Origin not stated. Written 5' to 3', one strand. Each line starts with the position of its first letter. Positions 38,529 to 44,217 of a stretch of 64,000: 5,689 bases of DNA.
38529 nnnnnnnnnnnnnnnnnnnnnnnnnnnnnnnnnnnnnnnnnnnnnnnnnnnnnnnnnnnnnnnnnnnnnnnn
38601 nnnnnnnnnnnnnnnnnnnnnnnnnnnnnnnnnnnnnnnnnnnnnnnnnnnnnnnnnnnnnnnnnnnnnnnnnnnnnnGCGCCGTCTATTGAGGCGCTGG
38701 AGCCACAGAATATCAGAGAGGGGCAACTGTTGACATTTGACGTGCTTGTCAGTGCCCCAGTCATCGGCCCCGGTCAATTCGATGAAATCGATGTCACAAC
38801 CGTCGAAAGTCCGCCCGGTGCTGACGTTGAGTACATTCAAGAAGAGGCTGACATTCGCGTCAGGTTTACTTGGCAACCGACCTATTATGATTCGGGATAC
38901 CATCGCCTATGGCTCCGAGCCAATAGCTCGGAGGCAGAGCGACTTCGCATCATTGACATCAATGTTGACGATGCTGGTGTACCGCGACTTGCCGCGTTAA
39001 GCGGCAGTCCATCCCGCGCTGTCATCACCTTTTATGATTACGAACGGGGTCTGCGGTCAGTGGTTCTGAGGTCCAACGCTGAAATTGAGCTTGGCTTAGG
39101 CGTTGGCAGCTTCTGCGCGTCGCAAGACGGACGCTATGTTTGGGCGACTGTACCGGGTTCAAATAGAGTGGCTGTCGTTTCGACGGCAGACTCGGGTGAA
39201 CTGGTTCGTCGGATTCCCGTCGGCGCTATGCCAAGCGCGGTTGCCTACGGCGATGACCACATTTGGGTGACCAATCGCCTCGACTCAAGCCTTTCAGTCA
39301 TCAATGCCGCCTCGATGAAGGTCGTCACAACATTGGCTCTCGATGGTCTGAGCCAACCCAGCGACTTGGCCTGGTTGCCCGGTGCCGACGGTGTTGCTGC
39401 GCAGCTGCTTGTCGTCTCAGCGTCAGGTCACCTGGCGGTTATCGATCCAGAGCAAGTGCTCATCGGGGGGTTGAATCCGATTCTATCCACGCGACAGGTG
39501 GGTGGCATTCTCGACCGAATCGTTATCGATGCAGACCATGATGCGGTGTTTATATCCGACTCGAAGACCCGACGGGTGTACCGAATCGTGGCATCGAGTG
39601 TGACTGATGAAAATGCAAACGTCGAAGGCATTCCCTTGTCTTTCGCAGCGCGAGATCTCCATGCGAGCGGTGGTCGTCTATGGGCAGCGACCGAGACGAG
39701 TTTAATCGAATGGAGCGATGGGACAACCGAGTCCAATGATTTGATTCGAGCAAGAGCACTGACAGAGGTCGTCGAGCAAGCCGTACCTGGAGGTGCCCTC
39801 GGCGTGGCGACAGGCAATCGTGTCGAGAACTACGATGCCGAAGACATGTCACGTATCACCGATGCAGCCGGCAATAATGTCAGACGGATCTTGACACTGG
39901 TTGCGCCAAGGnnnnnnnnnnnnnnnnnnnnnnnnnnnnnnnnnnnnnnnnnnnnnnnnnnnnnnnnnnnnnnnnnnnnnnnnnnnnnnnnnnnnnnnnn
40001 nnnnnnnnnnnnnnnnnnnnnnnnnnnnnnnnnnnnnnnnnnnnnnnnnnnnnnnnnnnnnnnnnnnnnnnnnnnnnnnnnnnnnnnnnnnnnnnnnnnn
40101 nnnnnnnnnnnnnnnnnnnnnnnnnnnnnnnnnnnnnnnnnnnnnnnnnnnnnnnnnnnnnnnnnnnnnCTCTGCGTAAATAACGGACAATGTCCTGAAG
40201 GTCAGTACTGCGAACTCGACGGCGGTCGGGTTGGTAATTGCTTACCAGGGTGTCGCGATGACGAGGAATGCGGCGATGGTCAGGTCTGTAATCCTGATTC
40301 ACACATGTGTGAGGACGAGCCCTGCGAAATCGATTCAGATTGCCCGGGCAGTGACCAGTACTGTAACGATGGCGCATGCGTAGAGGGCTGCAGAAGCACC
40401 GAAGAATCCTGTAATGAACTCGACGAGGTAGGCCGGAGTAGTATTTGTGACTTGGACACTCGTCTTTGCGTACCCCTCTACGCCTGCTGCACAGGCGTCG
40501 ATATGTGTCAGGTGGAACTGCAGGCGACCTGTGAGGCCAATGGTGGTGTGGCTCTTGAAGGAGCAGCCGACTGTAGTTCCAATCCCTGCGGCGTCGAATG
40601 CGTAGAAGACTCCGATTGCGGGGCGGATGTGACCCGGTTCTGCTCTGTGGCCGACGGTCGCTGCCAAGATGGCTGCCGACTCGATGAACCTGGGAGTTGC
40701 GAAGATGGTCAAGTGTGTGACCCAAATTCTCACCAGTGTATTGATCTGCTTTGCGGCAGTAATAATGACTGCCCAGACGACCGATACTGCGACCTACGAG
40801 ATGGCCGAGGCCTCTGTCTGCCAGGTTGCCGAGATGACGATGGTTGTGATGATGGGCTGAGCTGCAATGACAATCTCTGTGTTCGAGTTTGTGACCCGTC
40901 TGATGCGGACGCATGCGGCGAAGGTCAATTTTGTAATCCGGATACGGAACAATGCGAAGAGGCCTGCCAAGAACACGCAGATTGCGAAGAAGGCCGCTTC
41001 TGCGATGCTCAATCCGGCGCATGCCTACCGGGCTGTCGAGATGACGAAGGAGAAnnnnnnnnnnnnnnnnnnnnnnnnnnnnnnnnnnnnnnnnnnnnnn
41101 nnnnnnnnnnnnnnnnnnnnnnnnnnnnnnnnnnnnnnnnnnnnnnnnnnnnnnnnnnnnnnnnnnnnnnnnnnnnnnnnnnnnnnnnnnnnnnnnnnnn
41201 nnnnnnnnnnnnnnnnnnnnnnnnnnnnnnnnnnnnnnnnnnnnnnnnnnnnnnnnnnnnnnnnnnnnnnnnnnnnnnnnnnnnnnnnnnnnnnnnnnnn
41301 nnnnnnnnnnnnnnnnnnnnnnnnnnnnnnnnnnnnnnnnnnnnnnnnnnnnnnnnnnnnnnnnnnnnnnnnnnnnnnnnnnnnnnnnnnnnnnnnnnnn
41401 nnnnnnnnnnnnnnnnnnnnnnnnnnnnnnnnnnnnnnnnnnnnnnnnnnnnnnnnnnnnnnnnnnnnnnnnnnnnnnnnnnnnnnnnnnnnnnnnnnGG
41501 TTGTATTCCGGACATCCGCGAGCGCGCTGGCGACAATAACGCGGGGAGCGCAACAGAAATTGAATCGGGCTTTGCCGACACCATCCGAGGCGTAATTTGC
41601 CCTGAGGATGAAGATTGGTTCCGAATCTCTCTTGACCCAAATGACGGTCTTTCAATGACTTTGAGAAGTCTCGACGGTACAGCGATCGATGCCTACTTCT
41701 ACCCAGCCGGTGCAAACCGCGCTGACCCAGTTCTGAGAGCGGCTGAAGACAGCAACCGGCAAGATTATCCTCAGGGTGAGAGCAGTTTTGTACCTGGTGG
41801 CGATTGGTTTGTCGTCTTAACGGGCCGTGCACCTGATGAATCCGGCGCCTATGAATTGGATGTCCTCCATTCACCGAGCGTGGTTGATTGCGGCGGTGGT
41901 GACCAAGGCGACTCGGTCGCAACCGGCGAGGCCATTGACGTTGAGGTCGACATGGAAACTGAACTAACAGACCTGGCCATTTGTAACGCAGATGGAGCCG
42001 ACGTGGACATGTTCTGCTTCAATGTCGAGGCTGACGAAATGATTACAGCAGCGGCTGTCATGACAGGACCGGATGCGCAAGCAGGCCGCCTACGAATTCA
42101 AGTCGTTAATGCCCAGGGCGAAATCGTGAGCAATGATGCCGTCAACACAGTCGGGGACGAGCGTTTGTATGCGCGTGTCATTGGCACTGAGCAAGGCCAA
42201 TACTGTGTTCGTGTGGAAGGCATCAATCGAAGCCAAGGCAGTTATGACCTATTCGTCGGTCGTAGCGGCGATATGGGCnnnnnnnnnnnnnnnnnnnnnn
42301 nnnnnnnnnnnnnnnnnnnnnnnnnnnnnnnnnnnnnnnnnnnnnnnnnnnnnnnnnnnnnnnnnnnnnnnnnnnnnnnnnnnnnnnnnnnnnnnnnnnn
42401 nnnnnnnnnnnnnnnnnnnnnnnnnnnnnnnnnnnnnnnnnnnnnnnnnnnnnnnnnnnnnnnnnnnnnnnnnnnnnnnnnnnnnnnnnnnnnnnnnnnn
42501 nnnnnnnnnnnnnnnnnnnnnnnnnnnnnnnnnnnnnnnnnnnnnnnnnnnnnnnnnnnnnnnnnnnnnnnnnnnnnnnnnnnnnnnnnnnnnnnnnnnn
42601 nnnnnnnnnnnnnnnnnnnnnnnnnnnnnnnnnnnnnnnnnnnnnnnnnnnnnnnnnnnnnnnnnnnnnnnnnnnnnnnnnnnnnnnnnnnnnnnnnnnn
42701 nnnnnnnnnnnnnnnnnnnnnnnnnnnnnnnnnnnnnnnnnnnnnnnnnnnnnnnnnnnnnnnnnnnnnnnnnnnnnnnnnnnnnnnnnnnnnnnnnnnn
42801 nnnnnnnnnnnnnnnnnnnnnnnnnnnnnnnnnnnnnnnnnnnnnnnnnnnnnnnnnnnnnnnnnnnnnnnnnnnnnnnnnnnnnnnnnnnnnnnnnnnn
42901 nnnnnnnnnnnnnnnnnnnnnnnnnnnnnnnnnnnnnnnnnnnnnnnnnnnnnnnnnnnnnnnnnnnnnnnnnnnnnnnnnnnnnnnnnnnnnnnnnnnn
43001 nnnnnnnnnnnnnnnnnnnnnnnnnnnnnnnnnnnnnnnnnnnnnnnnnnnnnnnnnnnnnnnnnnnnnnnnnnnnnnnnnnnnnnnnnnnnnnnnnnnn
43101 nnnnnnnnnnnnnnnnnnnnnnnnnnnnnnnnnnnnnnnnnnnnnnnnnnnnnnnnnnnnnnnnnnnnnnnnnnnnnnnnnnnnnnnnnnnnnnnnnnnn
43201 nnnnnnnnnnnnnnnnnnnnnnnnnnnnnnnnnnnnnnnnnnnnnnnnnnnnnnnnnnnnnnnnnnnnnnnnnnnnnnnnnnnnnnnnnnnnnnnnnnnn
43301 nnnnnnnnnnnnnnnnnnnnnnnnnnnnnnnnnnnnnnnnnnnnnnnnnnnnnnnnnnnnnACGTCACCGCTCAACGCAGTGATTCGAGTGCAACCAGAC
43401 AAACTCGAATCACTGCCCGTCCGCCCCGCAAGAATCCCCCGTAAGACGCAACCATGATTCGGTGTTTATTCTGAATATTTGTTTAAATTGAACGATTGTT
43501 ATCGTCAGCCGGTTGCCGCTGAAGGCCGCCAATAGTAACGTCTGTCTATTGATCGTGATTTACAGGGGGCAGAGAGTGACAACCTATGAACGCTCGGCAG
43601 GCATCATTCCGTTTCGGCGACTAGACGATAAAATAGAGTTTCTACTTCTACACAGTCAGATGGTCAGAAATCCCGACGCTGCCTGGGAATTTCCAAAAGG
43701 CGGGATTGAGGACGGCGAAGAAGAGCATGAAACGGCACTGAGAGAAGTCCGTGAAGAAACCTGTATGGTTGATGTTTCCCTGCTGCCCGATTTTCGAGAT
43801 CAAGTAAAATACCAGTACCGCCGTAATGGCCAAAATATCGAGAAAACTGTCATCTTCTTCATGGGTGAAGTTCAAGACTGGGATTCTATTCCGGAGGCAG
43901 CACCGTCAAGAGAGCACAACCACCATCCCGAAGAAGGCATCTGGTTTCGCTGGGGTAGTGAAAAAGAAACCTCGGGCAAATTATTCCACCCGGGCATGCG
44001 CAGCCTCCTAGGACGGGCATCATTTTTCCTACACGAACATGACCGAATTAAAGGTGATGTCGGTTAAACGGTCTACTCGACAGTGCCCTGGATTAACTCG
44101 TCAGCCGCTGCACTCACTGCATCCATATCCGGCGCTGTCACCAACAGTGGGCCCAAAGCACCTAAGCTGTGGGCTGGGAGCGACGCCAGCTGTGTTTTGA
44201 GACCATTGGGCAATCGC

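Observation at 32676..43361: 10.7-kb block of three giant secreted proteins: two lipoproteins of matching Cys-rich/PPC-like architecture flanking a PKD/beta-propeller protein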

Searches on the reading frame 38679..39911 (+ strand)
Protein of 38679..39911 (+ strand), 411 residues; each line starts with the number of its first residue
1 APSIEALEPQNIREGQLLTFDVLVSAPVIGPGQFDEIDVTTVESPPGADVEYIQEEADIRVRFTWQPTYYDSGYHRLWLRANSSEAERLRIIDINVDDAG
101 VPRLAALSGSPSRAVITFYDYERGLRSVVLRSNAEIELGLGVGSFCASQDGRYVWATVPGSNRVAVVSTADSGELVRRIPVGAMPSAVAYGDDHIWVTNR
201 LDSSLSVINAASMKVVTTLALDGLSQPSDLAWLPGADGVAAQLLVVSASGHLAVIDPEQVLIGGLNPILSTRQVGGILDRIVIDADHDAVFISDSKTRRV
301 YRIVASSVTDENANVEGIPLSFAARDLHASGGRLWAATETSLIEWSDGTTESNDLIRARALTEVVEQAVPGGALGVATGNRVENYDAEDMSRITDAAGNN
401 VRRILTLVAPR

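Call 44: search_protein_families(library=pfam, proteins=[window:38679-39911:+], max_evalue=10)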
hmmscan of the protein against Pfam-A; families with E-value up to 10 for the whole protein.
seq(411 aa): 3 families
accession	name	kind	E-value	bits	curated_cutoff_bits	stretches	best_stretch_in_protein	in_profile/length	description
PF08450.18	SGL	-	0.0031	17.6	26.3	1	145-192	189-234/246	SMP-30/Gluconolactonase/LRE-like region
PF07433.17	DUF1513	-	0.041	13.4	27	1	113-198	190-273/304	Protein of unknown function (DUF1513)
PF01436.27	NHL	-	0.29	11.7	20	1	184-200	3-20/28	NHL repeat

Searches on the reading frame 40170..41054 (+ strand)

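Call 44: search_protein_families(library=pfam, proteins=[window:40170-41054:+], max_evalue=10)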
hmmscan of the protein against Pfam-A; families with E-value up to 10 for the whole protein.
seq(295 aa): 1 family
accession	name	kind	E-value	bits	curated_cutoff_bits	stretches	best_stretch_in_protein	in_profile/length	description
PF04706.18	Dickkopf_N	-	0.53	11.1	25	4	2-41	2-46/51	Dickkopf N-terminal cysteine-rich region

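Call 85: search_protein_families(library=ncbifam, proteins=[window:40170-41054:+], max_evalue=10)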
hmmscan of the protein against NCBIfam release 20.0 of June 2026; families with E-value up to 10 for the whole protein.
seq(295 aa): 2 families
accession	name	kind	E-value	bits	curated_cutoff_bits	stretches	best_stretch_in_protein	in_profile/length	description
TIGR04201.1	Myxo_Cys_RPT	repeat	0.00088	19.3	25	5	2-15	5-18/22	Cys-rich repeat-containing protein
NF033759.1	exchanger_TraA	exception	0.25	9.9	750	1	104-286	264-444/666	outer membrane exchange protein TraA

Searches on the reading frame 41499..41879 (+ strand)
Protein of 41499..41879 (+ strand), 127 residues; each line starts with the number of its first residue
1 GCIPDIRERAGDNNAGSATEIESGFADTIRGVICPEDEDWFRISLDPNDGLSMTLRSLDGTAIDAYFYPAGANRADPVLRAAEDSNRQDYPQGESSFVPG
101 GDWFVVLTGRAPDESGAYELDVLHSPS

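Call 72: search_protein_families(library=pfam, proteins=[window:41499-41879:+], max_evalue=1)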
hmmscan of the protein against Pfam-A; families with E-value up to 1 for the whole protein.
seq(127 aa): 1 family
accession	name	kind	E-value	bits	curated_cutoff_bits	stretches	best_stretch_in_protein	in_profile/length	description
PF19168.5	DUF5850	-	0.071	14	25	1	24-51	126-155/171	Family of unknown function (DUF5850)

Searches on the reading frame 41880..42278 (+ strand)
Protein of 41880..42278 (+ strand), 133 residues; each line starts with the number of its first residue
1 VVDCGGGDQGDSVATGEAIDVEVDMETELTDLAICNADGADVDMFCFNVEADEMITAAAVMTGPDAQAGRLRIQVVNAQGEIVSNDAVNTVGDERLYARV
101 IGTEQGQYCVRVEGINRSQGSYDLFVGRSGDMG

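Call 72: search_protein_families(library=pfam, proteins=[window:41880-42278:+], max_evalue=1)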
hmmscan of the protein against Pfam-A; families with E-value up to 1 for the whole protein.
seq(133 aa): 1 family
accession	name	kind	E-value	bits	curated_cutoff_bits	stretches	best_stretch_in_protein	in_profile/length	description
PF18962.6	Por_Secre_tail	-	0.025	15.3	27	1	67-117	18-67/75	Secretion system C-terminal sorting domain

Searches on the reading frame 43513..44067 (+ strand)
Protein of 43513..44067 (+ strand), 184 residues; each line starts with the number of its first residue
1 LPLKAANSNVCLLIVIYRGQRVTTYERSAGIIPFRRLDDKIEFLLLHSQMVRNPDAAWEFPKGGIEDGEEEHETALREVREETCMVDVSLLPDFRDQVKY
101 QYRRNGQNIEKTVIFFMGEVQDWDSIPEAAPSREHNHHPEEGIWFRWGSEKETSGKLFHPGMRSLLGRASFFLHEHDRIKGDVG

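Call 11: search_protein_families(library=pfam, proteins=[window:43513-44067:+], max_evalue=0.001)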
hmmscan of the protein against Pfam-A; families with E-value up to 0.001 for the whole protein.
window:43513-44067:+ (184 aa): 1 family
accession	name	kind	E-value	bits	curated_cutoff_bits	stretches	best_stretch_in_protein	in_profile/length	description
PF00293.34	NUDIX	-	5.7e-14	52.7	21.1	1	25-135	2-107/134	NUDIX domain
